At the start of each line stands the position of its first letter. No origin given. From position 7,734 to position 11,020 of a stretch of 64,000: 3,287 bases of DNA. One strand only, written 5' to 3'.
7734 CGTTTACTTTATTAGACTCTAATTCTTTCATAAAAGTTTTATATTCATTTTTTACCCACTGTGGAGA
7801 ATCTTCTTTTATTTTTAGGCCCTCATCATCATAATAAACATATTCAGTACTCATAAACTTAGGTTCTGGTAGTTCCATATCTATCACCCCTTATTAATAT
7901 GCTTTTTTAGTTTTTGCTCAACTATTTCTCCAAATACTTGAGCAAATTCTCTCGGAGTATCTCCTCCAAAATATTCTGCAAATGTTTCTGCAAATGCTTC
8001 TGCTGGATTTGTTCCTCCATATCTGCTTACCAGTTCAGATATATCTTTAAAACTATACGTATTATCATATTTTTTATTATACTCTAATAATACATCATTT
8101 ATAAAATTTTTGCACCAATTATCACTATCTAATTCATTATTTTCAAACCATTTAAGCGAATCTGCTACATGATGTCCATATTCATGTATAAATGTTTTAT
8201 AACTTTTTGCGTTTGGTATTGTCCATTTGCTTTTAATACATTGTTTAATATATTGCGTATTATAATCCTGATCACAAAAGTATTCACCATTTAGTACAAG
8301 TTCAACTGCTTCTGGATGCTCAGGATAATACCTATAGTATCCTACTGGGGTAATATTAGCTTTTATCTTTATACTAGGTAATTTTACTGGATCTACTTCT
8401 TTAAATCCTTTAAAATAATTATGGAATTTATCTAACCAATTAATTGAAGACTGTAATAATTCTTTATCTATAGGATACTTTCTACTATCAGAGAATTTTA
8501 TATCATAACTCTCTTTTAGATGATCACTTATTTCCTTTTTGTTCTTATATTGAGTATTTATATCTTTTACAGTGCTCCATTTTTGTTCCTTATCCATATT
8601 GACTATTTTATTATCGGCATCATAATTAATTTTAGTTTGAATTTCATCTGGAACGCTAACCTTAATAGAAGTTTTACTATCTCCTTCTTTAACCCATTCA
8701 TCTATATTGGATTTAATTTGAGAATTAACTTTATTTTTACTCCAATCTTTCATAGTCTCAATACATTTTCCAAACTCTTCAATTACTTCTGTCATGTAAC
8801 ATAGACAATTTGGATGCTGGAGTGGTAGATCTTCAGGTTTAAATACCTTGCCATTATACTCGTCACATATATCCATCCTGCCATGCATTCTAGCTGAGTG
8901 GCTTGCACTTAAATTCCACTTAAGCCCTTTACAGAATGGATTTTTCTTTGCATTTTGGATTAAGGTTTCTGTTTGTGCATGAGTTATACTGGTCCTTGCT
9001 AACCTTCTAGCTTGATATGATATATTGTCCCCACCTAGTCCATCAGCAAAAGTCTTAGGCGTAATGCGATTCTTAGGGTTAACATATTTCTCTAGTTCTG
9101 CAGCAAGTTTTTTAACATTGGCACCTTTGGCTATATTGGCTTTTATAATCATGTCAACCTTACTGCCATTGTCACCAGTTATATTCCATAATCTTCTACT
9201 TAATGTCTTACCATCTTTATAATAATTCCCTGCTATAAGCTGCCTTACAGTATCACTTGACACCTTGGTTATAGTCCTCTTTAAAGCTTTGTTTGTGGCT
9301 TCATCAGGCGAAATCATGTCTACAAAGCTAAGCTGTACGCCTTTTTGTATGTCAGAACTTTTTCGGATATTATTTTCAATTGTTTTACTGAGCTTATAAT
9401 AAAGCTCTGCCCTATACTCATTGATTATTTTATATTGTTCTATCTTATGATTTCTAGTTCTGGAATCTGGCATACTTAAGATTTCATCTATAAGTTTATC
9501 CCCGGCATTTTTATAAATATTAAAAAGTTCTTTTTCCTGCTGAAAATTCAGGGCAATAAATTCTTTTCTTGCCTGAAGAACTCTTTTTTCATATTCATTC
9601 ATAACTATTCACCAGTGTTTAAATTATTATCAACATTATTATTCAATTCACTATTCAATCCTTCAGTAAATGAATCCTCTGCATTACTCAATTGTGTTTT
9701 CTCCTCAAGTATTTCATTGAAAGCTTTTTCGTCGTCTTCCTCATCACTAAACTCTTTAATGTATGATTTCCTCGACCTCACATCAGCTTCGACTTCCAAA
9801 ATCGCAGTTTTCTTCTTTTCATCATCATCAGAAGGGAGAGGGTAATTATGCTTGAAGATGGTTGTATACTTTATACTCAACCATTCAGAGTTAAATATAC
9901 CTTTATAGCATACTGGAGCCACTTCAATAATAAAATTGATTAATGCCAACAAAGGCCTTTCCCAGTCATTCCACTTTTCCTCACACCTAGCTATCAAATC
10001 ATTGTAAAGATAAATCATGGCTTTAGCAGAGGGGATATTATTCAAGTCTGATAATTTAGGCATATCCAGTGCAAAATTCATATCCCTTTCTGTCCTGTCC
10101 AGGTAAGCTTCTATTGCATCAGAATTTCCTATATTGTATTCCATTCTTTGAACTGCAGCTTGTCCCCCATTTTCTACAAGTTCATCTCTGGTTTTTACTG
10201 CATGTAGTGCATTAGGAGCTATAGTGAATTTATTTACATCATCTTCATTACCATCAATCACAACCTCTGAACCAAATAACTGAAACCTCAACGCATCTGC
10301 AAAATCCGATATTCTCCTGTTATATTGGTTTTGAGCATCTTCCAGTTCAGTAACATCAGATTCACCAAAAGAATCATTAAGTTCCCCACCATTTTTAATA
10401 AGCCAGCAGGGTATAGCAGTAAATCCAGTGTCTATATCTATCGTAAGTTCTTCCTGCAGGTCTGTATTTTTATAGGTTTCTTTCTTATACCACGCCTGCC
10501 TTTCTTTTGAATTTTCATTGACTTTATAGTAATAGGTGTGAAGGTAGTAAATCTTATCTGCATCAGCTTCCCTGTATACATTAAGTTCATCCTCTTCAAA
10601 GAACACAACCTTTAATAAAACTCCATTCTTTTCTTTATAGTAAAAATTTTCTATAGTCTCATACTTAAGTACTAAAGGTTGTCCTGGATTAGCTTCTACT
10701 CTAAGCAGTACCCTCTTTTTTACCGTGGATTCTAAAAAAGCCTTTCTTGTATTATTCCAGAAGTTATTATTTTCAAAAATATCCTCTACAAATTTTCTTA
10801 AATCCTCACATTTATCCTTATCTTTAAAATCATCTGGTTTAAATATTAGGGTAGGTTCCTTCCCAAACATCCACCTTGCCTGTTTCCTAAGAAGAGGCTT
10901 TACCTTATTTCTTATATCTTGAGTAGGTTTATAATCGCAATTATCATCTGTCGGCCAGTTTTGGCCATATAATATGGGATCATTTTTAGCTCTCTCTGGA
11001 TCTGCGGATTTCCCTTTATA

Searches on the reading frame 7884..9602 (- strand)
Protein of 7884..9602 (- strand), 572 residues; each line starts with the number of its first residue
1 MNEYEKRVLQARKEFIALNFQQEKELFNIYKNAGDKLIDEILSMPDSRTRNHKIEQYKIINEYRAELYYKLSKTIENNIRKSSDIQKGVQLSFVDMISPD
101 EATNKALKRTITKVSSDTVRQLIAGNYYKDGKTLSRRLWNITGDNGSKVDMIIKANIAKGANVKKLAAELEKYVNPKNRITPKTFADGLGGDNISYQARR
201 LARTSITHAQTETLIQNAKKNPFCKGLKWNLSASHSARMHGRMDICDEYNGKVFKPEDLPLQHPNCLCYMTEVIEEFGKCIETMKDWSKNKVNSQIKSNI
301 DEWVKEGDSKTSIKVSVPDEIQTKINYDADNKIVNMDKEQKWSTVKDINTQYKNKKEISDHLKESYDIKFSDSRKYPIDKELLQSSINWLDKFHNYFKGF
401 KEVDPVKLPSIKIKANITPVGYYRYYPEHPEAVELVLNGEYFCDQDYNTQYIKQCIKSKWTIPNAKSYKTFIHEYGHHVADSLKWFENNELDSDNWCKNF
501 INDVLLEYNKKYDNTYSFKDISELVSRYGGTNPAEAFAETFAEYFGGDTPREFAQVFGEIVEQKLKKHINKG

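Call 43: search_protein_families(library=phrogs, proteins=[window:7884-9602:-], max_evalue=0.00001)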
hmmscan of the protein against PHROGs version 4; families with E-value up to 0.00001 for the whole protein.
window:7884-9602:- (572 aa): 11 families
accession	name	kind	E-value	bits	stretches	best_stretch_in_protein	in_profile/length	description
phrog_1657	-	head and packaging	2.8e-86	290.9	1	1-310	12-332/337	head morphogenesis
phrog_4728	-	head and packaging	1.1e-43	151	1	1-364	4-414/591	head morphogenesis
phrog_21401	-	tail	3.7e-36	125.7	1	1-496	1-488/566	pilot protein for DNA ejection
phrog_595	-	head and packaging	6.2e-36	125.8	1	86-392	128-393/513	head maturation protease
phrog_115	-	head and packaging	8.4e-22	79.1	1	3-477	24-495/665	minor head protein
phrog_17987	-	head and packaging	1e-12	48.1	1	131-309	149-307/856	head maturation protease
phrog_7625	-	head and packaging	6.7e-11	42.7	1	60-316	55-297/504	head morphogenesis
phrog_2841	-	head and packaging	1.8e-10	41.5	1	106-369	156-404/525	minor head protein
phrog_16625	-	moron, auxiliary metabolic gene and host takeover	1.8e-09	37.6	0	181-277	224-316/869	Bxa ADP-ribosyl transferase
phrog_25879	-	head and packaging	2.3e-09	38.3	1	126-275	15-150/173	head morphogenesis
phrog_35295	-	unknown function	6.8e-08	32.6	1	129-325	138-347/794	-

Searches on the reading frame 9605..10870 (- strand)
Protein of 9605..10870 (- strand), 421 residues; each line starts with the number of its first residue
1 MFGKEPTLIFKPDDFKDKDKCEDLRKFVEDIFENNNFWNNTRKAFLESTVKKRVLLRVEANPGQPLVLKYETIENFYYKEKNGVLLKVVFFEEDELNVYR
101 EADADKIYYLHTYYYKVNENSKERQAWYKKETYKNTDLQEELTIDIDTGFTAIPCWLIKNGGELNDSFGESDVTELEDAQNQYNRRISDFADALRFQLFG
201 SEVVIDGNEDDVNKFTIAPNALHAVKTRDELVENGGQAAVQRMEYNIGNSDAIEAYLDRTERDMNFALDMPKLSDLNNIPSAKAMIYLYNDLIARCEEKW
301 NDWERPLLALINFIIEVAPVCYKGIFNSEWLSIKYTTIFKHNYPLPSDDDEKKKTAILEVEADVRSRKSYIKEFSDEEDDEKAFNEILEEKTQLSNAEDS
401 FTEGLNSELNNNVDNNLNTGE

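Call 43: search_protein_families(library=phrogs, proteins=[window:9605-10870:-], max_evalue=0.00001)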
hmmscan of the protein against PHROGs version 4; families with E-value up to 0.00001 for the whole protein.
window:9605-10870:- (421 aa): 1 family
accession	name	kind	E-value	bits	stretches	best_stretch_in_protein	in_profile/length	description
phrog_64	-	head and packaging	2.2e-45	156.1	1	1-416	140-520/547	portal protein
